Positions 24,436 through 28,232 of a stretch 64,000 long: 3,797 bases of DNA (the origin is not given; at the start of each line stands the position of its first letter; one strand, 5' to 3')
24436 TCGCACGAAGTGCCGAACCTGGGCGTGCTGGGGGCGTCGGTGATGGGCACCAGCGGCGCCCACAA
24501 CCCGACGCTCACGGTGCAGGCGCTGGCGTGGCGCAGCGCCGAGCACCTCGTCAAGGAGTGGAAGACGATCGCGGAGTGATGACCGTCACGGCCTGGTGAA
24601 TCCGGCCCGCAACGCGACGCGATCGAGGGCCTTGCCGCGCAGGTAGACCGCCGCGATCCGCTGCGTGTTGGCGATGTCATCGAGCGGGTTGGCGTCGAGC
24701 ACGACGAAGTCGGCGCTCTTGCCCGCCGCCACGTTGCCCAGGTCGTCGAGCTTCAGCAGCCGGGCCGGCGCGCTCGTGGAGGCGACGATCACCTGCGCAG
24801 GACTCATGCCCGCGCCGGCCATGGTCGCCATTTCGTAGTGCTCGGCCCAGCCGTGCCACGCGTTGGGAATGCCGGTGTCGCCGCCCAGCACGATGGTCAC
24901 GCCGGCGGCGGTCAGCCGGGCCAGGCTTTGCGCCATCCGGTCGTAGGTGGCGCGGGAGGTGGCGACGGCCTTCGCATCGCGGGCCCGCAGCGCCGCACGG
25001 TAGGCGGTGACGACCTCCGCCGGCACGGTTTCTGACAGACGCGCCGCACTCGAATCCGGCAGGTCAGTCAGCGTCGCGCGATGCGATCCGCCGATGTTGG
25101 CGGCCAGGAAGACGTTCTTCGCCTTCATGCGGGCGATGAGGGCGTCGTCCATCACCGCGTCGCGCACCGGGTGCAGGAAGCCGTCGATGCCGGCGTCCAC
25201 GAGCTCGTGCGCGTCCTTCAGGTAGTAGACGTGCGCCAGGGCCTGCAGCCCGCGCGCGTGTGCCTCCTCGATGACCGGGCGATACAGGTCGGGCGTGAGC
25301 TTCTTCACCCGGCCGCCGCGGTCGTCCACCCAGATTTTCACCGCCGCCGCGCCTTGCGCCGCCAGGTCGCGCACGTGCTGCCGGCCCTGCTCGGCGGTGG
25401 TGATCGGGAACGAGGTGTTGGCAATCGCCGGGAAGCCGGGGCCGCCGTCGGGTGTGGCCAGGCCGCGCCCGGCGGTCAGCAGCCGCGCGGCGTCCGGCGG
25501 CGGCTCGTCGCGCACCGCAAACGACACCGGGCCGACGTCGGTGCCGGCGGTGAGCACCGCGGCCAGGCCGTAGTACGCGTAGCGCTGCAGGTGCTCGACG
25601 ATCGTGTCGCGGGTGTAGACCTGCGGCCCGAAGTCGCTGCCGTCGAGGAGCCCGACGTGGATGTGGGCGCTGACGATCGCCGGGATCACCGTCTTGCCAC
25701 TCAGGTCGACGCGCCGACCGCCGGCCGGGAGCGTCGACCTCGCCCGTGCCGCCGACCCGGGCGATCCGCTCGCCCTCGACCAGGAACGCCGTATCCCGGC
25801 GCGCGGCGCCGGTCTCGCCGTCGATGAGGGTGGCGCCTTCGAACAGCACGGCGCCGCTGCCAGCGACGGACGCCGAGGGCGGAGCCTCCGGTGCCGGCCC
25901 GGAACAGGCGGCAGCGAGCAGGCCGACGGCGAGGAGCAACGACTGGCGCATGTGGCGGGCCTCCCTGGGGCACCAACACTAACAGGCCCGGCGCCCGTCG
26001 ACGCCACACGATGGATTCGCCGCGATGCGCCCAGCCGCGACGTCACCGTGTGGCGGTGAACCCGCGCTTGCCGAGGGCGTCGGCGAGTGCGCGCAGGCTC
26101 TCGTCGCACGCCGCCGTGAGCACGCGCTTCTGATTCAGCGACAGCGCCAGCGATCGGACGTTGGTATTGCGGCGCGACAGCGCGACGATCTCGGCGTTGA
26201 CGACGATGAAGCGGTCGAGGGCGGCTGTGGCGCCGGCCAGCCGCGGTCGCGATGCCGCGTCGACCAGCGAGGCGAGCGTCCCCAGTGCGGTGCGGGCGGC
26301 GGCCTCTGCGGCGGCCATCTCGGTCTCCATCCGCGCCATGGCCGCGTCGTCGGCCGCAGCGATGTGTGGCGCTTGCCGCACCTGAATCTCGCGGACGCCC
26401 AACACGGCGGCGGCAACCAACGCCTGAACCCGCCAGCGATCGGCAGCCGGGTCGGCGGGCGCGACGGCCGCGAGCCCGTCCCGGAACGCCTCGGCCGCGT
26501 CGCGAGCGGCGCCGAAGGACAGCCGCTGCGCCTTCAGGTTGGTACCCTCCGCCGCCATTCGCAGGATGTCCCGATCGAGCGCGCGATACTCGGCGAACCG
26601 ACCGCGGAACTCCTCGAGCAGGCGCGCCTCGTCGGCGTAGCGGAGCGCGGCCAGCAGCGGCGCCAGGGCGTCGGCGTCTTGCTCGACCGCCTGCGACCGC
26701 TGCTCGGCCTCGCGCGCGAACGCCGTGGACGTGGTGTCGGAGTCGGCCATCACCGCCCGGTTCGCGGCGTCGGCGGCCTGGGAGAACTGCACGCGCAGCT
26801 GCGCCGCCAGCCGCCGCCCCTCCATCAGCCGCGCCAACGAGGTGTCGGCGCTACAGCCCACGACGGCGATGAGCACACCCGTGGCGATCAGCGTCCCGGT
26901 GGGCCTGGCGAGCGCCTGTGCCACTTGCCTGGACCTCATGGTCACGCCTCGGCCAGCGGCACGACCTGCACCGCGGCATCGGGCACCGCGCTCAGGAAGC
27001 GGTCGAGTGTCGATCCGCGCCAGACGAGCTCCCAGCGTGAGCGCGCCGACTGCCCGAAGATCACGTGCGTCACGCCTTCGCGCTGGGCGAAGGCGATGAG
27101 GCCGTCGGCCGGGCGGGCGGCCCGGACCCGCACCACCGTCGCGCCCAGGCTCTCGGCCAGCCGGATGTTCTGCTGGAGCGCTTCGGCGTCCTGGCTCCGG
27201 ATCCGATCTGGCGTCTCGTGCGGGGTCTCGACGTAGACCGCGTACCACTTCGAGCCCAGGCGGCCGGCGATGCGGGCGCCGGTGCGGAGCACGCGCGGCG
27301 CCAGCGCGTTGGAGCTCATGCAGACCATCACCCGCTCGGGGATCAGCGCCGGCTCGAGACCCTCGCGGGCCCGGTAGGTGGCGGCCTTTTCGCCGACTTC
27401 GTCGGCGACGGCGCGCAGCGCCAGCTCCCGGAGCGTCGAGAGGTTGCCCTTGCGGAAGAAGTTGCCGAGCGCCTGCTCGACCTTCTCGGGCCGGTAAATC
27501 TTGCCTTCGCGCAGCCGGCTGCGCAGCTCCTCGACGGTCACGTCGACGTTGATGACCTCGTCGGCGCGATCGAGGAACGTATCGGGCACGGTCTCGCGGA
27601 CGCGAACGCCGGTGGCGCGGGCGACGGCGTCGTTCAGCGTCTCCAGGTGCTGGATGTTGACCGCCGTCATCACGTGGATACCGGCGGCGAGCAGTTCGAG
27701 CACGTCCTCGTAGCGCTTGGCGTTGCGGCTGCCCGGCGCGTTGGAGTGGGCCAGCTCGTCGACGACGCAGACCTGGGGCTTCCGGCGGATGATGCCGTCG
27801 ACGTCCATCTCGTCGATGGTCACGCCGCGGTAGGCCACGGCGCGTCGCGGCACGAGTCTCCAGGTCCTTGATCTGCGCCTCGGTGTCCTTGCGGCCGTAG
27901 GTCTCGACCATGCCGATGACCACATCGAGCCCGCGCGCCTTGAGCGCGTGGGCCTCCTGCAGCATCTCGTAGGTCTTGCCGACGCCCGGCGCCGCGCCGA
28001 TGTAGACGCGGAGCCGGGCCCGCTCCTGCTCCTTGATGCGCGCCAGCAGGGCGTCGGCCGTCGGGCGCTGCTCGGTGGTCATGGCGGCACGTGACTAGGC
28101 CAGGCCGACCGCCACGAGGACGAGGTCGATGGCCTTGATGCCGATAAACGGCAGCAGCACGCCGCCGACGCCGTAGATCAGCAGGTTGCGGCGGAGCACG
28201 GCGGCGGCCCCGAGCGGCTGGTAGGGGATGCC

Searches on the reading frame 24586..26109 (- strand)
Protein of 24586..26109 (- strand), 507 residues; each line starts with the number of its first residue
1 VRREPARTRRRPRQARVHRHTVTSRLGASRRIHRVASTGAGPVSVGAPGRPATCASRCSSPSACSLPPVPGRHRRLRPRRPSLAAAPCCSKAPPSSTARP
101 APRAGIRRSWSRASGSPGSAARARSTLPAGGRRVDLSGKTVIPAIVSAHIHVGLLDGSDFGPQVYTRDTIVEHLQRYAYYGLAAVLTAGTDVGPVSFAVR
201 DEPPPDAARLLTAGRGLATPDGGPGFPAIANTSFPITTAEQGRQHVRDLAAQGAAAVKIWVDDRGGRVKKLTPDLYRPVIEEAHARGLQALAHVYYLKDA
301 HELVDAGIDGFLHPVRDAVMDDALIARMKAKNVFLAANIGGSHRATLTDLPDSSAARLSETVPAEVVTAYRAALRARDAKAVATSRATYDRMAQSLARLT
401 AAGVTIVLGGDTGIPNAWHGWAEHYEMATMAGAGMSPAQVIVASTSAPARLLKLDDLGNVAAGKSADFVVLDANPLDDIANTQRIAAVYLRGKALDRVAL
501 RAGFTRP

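Call 54: search_protein_families(library=pfam, proteins=[window:24586-26109:-], max_evalue=0.00001)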
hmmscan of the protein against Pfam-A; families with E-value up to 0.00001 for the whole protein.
window:24586-26109:- (507 aa): 2 families
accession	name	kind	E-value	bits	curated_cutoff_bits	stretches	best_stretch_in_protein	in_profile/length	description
PF01979.26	Amidohydro_1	-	9.6e-20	71.5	25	1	140-494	1-344/345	Amidohydrolase family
PF07969.17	Amidohydro_3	-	2.7e-12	47.4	29.7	1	303-492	271-468/472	Amidohydrolase family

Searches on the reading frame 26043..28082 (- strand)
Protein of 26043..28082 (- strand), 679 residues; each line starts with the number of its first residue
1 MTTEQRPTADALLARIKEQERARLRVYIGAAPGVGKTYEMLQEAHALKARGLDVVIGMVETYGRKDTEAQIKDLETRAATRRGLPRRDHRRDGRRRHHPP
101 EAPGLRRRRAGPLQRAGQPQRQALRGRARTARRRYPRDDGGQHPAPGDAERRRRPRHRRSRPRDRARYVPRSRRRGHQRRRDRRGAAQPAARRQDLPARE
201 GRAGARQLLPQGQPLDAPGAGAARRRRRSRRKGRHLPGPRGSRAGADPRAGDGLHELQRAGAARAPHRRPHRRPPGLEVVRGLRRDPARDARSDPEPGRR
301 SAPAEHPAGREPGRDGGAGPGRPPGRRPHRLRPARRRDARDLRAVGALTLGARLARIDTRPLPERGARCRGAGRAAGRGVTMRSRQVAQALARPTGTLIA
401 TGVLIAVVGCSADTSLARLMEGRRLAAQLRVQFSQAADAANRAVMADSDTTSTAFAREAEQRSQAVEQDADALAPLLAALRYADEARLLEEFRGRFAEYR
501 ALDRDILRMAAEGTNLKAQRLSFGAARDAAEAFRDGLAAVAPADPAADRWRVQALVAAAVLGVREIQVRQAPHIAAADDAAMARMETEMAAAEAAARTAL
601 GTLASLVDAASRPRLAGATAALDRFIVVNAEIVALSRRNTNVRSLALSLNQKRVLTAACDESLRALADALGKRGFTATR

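Call 54: search_protein_families(library=pfam, proteins=[window:26043-28082:-], max_evalue=0.00001)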
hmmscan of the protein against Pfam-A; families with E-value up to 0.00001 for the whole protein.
window:26043-28082:- (679 aa): 1 family
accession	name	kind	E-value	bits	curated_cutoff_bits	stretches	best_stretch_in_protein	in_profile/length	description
PF02702.23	KdpD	-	1.1e-20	74.4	26.1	1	21-77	2-58/210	Osmosensitive K+ channel His kinase sensor domain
